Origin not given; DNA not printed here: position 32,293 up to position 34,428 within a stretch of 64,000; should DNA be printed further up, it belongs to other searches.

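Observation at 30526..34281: Tandem pair of diverged ~600-aa paralogs with a cryptic C-terminal PilZ-like domain lacking the RxxxR c-di-GMP motif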

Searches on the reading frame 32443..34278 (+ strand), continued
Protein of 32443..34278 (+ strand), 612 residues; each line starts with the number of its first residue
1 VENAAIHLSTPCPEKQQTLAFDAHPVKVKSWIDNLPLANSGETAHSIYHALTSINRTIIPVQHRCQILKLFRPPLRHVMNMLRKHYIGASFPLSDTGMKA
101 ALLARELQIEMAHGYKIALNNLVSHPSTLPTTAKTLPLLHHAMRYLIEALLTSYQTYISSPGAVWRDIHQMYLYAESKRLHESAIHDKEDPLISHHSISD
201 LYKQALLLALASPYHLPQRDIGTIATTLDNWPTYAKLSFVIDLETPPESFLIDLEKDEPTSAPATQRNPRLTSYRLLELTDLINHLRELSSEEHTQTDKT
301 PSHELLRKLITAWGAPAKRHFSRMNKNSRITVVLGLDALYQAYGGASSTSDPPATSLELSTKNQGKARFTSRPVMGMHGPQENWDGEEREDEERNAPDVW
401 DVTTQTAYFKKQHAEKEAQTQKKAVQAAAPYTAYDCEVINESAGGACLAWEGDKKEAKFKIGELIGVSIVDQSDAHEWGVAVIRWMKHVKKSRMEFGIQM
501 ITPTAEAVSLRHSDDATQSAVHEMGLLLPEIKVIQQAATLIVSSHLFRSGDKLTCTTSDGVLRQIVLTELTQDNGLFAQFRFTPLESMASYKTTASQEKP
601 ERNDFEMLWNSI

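Call 22: find_related_loci(query=A2, collection=genome_contigs, flank=10000)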
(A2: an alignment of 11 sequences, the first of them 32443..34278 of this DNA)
Query A2 (612 aa) in genome_contigs; peptide patterns used: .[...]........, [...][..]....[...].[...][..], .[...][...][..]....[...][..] (x = any residue, [..] = any of these).
226 stretches matched a pattern; 203 encode a relative of the query (tblastn E <= 1e-3); the best 80 are kept; 76 distinct loci.
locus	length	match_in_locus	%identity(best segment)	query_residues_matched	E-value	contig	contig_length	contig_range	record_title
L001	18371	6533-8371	83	1-612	0e+0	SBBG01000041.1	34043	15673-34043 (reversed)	MAG: Gammaproteobacteria bacterium isolate Bin_2_1_1 Ba_contig15447, whole genome shotgun sequence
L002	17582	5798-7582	51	1-606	0e+0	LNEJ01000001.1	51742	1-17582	MAG: Gammaproteobacteria bacterium Ga0074134 Ga0074134_101.1, whole genome shotgun sequence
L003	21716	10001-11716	52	1-583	0e+0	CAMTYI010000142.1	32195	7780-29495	MAG: uncultured Gammaproteobacteria bacterium isolate G02_MAG_00007 genome assembly, contig: G02_MAG_00007_000000000191,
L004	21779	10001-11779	42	7-612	2e-148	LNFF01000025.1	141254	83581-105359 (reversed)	MAG: Gammaproteobacteria bacterium Ga0077554 Ga0077554_125.1, whole genome shotgun sequence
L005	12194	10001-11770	41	3-612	6e-147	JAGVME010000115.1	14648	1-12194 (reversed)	MAG: Gammaproteobacteria bacterium isolate SW_26 c_000000043324, whole genome shotgun sequence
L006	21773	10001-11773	41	4-612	3e-144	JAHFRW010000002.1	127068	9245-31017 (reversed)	MAG: Gammaproteobacteria bacterium isolate nzgw583 NODE_26_length_127069_cov_6.775475, whole genome shotgun sequence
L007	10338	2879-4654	41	8-612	3e-141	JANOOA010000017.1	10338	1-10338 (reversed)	MAG: Gammaproteobacteria bacterium isolate VAR_43_metabat_261 VAR_43_k141_4090044, whole genome shotgun sequence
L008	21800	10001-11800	52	1-611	0e+0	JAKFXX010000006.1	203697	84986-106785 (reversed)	MAG: Gammaproteobacteria bacterium isolate ND4_Bin_8 ND4_0000001, whole genome shotgun sequence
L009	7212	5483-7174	40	7-583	1e-129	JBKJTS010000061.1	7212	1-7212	MAG: Gammaproteobacteria bacterium isolate ant_bin.633 k117_4998324, whole genome shotgun sequence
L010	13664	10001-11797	53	1-611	0e+0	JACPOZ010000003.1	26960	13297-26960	MAG: Gammaproteobacteria bacterium isolate NC_groundwater_614_Pr5_B-0.1um_57_15 alan_book_18_scaffold_155092, whole geno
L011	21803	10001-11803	33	6-612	9e-99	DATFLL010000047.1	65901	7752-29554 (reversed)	MAG TPA_asm: Gammaproteobacteria bacterium isolate SMAG_U9197 k141_31114, whole genome shotgun sequence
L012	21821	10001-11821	33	5-612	1e-95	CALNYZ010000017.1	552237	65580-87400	MAG: uncultured Gammaproteobacteria bacterium isolate LOGT_bin.0082 genome assembly, contig: contig_36769, whole genome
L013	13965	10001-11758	33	20-612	1e-92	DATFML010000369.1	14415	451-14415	MAG TPA_asm: Gammaproteobacteria bacterium isolate SMAG_U9224 k141_387534, whole genome shotgun sequence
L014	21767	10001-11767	33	20-612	2e-92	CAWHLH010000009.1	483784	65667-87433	MAG: uncultured Gammaproteobacteria bacterium isolate MFD02923.bin.1.29 genome assembly, contig: contig_6052, whole geno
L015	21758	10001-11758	33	20-612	4e-91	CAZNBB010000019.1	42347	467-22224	MAG TPA_asm: uncultured Gammaproteobacteria bacterium isolate binchicken_co129_755 genome assembly, contig: NODE_2219_le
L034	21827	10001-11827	30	5-612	4e-82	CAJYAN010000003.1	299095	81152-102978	MAG TPA_asm: uncultured Gammaproteobacteria bacterium isolate SRR5242447_bin.8_MetaBAT_v2.12.1_MAG genome assembly, cont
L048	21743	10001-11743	30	21-612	2e-75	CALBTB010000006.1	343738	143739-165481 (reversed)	MAG TPA_asm: uncultured Gammaproteobacteria bacterium isolate SRR7515933_bin.16_CONCOCT_v1.1_MAG genome assembly, contig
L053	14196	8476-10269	30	5-612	1e-74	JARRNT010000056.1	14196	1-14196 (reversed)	MAG: Gammaproteobacteria bacterium isolate Spart_131_MAG scaffold_1584, whole genome shotgun sequence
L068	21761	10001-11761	31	8-582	6e-69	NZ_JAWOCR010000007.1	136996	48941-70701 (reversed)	MAG: Thiohalophilus sp. isolate BLK5-1.bin.48 k191_100330, whole genome shotgun sequence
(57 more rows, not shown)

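Call 27: search_protein_representatives(alignment_id=A1)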
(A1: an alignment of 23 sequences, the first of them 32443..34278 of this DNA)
Query: 23 sequences, 598 profile positions. Proteins with E-value up to 0.001 (for the whole library): 6200; up to 1e-10: 4838; up to 1e-30: 3068. The best 150 are listed.
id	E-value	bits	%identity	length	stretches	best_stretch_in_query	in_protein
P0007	1.5e-221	753.4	-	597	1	2-594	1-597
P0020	1.5e-211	720.4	-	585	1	2-598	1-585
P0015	2.0e-208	710.0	-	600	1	4-598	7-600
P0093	1.2e-193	661.3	-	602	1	4-598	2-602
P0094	1.8e-183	627.6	-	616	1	5-598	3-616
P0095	4.4e-183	626.4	-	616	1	7-598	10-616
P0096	6.7e-183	625.8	-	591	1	1-576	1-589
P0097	7.5e-181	619.0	-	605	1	4-598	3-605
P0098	1.7e-180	617.8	-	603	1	6-598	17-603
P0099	6.6e-179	612.6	-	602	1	3-598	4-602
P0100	7.2e-179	612.5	-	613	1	7-598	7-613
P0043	9.6e-178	608.7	-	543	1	4-572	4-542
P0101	4.3e-177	606.6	-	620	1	6-598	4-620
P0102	3.9e-176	603.4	-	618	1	5-598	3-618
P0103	9.0e-173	592.3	-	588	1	3-597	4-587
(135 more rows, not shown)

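Call 28: search_protein_families(library=pfam, proteins=[L053:10442-12523:+, L011:14061-15299:-, L068:16552-18099:+, L034:5373-6257:+, L048:17854-18936:+], max_evalue=0.001)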
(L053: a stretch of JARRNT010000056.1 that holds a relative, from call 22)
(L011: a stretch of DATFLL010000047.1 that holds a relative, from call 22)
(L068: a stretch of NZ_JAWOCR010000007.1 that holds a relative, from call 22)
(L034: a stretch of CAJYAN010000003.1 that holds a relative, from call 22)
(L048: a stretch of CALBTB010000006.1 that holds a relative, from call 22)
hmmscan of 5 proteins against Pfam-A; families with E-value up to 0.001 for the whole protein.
L053:10442-12523:+ (693 aa): 7 families
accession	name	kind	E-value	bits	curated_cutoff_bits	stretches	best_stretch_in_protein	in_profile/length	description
PF00563.25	EAL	-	8.6e-54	182.8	31.3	1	448-681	3-236/236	EAL domain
PF00990.26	GGDEF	-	1e-23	84.3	23.8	1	269-424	2-160/161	Diguanylate cyclase, GGDEF domain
PF00989.32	PAS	-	2.2e-08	34.5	22.6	1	147-244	4-101/113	PAS fold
PF13426.13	PAS_9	-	1.6e-06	28.8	27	1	155-244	2-89/103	PAS domain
PF13188.13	PAS_8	-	2.3e-06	27.7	21.8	1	147-201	4-57/65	PAS domain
PF00072.30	Response_reg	-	9.8e-06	26.1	30.2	1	10-110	2-100/111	Response regulator receiver domain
PF08448.16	PAS_4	-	0.00012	22.7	23.1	0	151-224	2-75/110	PAS fold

L011:14061-15299:- (412 aa): 1 family
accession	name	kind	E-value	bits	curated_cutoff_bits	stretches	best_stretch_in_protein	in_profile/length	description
PF06245.16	DUF1015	-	4.6e-113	377.9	25.8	1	4-324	1-325/325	Protein of unknown function (DUF1015)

L068:16552-18099:+ (515 aa): 3 families
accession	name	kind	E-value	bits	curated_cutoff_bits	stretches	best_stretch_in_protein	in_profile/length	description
PF00211.25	Guanylate_cyc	-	2e-27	96.4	21.9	1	311-491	9-182/183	Adenylate and Guanylate cyclase catalytic domain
PF00672.30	HAMP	-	1.3e-12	48.3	25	1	227-274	5-52/53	HAMP domain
PF10144.15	SMP_2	-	4e-08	33.5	28.9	1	57-133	27-105/159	Bacterial virulence factor haemolysin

L034:5373-6257:+ (294 aa): 1 family
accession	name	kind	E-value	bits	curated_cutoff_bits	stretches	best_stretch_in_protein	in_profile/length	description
PF02666.20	PS_Dcarbxylase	-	2.5e-59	200.7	22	1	71-290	1-197/198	Phosphatidylserine decarboxylase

L048:17854-18936:+ (360 aa): 3 families
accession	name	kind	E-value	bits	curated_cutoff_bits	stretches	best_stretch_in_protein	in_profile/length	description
PF13428.12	TPR_14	-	9e-07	29.4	23.5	0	90-115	13-38/44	Tetratricopeptide repeat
PF07719.23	TPR_2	-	3.5e-05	24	27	0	89-110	12-33/34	Tetratricopeptide repeat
PF14559.12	TPR_19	-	8.5e-05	23.2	25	0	89-114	36-61/68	Tetratricopeptide repeat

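Call 29: list_cluster_members(proteins=[P0089, P0086, P0090, P0081, P0091, P0092, P0085, P0079, P0078, P0073])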
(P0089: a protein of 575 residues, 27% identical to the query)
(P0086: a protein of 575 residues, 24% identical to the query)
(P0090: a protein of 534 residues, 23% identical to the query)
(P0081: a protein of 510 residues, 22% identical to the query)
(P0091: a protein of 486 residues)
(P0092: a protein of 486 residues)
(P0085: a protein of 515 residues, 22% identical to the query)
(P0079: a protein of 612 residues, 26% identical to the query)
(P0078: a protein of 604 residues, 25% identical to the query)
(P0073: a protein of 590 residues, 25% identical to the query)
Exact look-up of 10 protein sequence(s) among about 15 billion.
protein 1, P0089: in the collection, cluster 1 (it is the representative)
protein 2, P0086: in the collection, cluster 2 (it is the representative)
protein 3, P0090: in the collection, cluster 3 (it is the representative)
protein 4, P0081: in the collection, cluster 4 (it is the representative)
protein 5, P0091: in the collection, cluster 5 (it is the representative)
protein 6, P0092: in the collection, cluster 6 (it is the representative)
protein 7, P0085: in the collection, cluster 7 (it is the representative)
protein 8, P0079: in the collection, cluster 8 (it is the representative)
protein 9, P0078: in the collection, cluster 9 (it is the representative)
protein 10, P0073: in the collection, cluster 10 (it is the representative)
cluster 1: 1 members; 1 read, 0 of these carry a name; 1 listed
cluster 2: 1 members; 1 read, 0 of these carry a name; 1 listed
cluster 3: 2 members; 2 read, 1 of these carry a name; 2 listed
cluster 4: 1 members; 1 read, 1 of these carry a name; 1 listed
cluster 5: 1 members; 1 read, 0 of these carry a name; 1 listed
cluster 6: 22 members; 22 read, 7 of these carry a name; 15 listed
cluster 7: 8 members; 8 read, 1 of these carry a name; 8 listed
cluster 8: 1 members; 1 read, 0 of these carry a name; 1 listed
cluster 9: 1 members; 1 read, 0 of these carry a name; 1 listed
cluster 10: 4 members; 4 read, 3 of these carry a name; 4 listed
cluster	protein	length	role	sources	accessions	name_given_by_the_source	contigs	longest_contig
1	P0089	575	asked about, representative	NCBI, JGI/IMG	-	-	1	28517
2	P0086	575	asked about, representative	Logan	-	-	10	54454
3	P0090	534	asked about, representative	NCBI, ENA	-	-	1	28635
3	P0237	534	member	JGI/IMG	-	hypothetical protein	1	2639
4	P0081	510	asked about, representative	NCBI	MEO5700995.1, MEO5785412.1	MAG: hypothetical protein ABIS17_07895 [Casimicrobiaceae bacterium]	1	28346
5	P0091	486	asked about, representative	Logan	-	-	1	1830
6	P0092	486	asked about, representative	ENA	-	-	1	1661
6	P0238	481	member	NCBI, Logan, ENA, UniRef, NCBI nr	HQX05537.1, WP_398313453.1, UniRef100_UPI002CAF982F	MAG TPA: hypothetical protein PKZ19_02030 [Zoogloea sp.] | hypothetical protein n=1 Tax=Zoogloea sp. TaxID=49181 RepID=UPI002CAF982F | hypothetical protein [Zoogloea sp.]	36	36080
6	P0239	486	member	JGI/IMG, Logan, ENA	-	hypothetical protein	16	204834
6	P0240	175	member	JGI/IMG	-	hypothetical protein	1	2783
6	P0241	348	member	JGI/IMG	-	hypothetical protein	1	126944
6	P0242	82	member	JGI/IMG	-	hypothetical protein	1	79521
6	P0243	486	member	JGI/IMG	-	hypothetical protein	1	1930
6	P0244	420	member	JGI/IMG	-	hypothetical protein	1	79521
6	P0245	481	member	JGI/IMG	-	-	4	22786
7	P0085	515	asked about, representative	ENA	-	-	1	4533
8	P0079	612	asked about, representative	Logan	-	-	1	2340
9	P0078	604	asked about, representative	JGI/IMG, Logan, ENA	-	-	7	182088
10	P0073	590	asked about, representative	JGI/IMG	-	hypothetical protein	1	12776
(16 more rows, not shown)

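Call 42: predict_structure(alignment_id=A3)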
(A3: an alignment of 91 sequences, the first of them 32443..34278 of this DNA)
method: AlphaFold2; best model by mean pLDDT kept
length: 612 residues; sequences in the alignment: 91
mean_pLDDT: 81.7   pTM: 0.81
mean pLDDT of the five models: 81.7, 80.0, 79.2, 78.9, 78.2
residues with pLDDT >= 90: 354; 70-90: 107; 50-70: 83; < 50: 68
segments of 3 or more residues with pLDDT < 50: 353-387, 421-426, 592-612
pLDDT, mean of each block of 10 residues (from residue 1): 76 83 94 95 95 95 96 96 94 91 97 97 80 91 97 95 96 95 85 78 97 93 93 94 81 92 58 90 95 72 91 71 70 95 77 47 37 31 44 56 62 59 56 92 89 83 92 74 92 91 94 77 94 92 94 92 94 92 78 41 41 39
secondary structure, 60 per line:
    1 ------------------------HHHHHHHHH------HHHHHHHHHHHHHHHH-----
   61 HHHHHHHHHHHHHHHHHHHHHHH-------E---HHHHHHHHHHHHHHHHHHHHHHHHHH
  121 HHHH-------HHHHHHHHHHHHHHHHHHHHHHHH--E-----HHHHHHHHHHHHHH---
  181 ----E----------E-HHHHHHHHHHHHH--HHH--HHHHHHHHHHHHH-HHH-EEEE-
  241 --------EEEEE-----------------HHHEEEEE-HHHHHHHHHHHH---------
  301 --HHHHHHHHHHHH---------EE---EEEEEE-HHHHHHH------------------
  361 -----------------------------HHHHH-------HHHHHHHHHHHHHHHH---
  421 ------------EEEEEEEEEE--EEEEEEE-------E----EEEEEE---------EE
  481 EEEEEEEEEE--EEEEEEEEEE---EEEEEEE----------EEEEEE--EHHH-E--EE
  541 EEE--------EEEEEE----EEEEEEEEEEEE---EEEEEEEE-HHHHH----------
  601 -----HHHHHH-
elements in order: H25-33 H40-55 H61-83 H95-124 H132-155 H164-177 H198-210 H218-230 E236-239 E249-253 E274-278 H280-291 H303-314 E329-334 H336-342 H390-394 H402-417 E433-442 E445-451 E464-469 E479-490 E493-502 E506-512 E523-528 E539-543 E552-557 E562-573 E577-584 H586-590 H606-611

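Call 45: fold_search(model_id=the predicted structure, library=pdb)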
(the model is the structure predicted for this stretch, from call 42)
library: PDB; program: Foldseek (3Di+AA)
matches with E <= 10: 483; with E <= 0.001: 0
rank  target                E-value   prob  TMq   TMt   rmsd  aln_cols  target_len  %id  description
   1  6hzn_A                9.9e-03  0.14  0.11  0.10  25.1       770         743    8  Crystal structure of human dermatan sulfate epimerase 1 (released 2020-01-22)
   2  2rde_A                1.5e-02  0.89  0.11  0.23  12.7       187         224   10  Crystal structure of VCA0042 complexed with c-di-GMP (released 2007-10-30)
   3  5kgo_D                4.6e-02  0.66  0.12  0.25  12.8       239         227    5  Structure of K. pneumonia MrkH-c-di-GMP complex (released 2016-08-17)
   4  9ens_A                7.4e-02  0.10  0.12  0.09  26.2       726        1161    8  Cleavage product of vitellogenin from the honey bee hemolymph (released 2025-03-26)
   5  5ked_A                7.8e-02  0.57  0.11  0.22  12.2       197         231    9  Structure of the 2.65 Angstrom P2(1) crystal of K. pneumonia MrkH (released 2016-08-17)
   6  3kyg_A                9.0e-02  0.82  0.11  0.28  16.6       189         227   10  Crystal structure of VCA0042 (L135R) complexed with c-di-GMP (released 2010-04-14)
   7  5kec_D                1.0e-01  0.41  0.11  0.21  12.1       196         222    8  Structure of K. pneumonia MrkH in its apo state. (released 2016-08-17)
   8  5kec_A                1.1e-01  0.60  0.10  0.23  12.4       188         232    7  Structure of K. pneumonia MrkH in its apo state. (released 2016-08-17)
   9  2rde_B                1.2e-01  0.66  0.11  0.25  12.6       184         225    9  Crystal structure of VCA0042 complexed with c-di-GMP (released 2007-10-30)
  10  1yln                  1.5e-01  0.60  0.10  0.24  14.3       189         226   11  The Crystal Structure of the Protein of Unknown Function VCA0042 from Vibrio cholerae O1 (released 2005-03-08)
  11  3kyf                  1.7e-01  0.47  0.10  0.23  12.6       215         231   12  Crystal structure of P4397 complexed with c-di-GMP (released 2010-04-14)
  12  9buv                  1.7e-01  0.10  0.15  0.16  26.6       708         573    9  Crystal structure of Cry1Fa R226Q (released 2024-05-29)
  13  8fbj                  2.0e-01  0.54  0.15  0.25  10.6       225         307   15  Improving the secretion of designed protein assemblies through negative design of cryptic transmembrane domains (released 2023-03-22)
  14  3edt_D                2.0e-01  0.09  0.08  0.13  18.6       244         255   17  Crystal structure of the mutated S328N hKLC2 TPR domain (released 2009-02-10)
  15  5kgo_A                2.6e-01  0.23  0.11  0.23  10.5       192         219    8  Structure of K. pneumonia MrkH-c-di-GMP complex (released 2016-08-17)
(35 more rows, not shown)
